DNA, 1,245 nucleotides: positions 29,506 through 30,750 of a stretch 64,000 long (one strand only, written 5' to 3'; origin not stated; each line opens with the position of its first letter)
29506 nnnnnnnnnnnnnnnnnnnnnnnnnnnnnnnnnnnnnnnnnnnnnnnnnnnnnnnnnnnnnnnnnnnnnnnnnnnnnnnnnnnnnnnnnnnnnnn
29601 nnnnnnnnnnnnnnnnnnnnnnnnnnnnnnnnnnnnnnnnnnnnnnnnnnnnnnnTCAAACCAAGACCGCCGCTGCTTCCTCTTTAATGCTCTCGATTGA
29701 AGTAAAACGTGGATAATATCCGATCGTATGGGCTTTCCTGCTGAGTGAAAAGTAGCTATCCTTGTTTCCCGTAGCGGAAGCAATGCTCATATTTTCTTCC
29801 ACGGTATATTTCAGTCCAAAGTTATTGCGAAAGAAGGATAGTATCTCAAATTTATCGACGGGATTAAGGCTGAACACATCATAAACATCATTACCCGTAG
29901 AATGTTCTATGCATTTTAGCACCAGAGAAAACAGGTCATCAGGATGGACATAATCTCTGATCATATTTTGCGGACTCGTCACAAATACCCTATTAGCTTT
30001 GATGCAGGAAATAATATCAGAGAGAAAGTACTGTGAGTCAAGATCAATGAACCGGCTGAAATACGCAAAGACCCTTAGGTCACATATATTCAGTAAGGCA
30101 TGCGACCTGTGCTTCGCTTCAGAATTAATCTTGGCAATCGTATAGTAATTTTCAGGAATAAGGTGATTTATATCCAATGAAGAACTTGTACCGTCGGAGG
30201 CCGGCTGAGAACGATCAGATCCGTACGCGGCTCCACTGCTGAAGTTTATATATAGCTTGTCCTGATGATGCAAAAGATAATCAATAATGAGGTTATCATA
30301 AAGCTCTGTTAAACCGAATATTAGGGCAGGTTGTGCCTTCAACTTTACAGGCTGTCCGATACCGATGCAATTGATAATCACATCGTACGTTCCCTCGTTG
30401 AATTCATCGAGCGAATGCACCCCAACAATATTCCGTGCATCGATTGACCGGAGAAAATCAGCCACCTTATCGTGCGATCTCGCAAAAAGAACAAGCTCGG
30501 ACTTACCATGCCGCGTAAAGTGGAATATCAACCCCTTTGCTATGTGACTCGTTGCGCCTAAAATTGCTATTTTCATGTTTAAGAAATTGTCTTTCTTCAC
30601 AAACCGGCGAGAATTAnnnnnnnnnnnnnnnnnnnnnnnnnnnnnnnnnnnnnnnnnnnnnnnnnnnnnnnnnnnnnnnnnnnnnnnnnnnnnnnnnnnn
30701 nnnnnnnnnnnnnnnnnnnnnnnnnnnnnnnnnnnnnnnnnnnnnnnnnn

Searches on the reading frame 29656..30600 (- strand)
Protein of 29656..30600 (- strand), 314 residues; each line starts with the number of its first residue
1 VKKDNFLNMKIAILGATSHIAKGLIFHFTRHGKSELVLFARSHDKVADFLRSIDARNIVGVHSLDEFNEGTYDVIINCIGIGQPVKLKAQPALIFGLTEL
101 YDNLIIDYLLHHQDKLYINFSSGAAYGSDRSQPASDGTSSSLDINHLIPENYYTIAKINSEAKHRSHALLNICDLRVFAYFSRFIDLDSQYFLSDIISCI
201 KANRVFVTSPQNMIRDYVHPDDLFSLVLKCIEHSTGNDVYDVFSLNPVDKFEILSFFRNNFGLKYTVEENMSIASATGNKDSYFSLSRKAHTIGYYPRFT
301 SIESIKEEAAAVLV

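Call 4: search_protein_families(library=pfam, proteins=[window:29656-30600:-])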
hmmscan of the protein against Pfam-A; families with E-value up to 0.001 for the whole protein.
window:29656-30600:- (314 aa): 1 family
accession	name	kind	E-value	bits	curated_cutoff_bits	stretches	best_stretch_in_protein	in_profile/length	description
PF01370.27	Epimerase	-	7.3e-12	45.6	20.9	1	11-240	1-237/240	NAD dependent epimerase/dehydratase family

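Call 5: search_protein_families(library=ncbifam, proteins=[window:29656-30600:-])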
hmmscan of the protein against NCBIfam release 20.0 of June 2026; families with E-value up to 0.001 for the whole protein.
window:29656-30600:- (314 aa): 2 families
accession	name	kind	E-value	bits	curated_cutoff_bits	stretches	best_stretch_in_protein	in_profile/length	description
TIGR00507.1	aroE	equivalog_domain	2.6e-05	23.5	200.2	1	8-86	117-193/270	shikimate dehydrogenase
NF050030.1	thlkprotThyD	equivalog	0.00017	20.9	400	0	9-58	1-49/305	thylakoid membrane protein ThyD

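Call 47: search_solved_structures(query=window:29656-30600:-, max_evalue=0.01)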
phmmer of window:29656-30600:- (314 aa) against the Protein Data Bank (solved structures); distinct sequences matched with E-value up to 0.01: 0.
